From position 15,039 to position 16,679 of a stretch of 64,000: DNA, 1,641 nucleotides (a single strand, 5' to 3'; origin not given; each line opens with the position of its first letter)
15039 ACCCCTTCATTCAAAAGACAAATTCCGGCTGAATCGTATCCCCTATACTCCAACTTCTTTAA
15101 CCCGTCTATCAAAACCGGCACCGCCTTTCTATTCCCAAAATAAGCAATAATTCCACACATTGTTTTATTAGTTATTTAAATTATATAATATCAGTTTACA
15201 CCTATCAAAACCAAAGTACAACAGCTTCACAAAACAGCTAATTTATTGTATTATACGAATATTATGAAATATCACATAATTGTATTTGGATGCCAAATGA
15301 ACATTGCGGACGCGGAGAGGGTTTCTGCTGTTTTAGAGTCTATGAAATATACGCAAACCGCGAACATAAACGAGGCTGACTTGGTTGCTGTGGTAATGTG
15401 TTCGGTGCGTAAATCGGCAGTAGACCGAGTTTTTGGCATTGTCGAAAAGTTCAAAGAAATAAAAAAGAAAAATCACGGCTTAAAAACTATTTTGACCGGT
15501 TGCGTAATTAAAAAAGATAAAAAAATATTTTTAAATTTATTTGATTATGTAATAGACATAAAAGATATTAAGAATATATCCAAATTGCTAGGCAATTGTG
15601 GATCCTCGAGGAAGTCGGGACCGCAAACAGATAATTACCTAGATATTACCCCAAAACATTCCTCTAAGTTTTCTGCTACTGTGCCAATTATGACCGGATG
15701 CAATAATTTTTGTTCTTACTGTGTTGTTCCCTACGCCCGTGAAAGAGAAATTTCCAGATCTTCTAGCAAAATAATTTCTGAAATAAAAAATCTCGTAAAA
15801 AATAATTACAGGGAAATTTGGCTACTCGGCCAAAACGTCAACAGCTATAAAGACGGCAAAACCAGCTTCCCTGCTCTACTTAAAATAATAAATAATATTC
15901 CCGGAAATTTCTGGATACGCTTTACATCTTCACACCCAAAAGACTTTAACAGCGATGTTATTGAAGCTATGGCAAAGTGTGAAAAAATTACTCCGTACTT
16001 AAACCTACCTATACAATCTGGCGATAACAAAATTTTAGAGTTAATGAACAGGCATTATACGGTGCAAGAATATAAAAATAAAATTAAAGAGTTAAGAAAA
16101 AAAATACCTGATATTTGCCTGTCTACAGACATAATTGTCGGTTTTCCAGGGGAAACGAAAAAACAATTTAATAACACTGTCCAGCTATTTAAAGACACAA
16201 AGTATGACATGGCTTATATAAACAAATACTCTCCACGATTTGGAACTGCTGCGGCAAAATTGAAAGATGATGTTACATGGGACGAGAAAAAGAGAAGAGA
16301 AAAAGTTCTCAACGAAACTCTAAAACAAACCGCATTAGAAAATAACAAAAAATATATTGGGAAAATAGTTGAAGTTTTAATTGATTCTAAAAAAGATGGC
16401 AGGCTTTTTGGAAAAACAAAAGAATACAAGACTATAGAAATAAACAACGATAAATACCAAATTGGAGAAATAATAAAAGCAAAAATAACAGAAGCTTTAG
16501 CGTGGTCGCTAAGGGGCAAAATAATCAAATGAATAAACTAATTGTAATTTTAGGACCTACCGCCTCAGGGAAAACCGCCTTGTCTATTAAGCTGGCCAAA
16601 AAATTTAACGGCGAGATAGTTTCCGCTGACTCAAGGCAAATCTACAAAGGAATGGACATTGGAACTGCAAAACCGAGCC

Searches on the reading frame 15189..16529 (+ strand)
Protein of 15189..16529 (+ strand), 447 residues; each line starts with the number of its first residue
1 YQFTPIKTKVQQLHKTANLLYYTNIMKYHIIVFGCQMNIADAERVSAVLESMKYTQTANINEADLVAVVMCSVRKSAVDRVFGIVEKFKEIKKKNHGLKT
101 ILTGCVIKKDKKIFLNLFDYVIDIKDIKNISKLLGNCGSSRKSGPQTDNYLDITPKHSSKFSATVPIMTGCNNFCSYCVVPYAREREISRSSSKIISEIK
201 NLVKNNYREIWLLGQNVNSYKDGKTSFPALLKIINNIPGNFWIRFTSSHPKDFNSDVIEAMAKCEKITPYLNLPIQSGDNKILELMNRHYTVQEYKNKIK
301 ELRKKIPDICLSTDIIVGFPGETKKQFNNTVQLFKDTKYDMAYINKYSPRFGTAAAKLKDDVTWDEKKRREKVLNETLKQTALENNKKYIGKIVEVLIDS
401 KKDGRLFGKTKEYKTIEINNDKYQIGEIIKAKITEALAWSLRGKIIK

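Call 67: search_protein_families(library=pfam, proteins=[window:15189-16529:+], max_evalue=0.00001)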
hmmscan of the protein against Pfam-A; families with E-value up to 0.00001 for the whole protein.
window:15189-16529:+ (447 aa): 3 families
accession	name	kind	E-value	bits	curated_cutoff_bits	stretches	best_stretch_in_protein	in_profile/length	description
PF04055.27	Radical_SAM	-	1.1e-27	97.6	29.5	1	165-333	1-165/166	Radical SAM superfamily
PF00919.26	UPF0004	-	9.1e-19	67.7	27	1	27-118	1-90/98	Uncharacterized protein family UPF0004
PF01938.26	TRAM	-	4.1e-11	43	21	1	387-446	1-61/61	TRAM domain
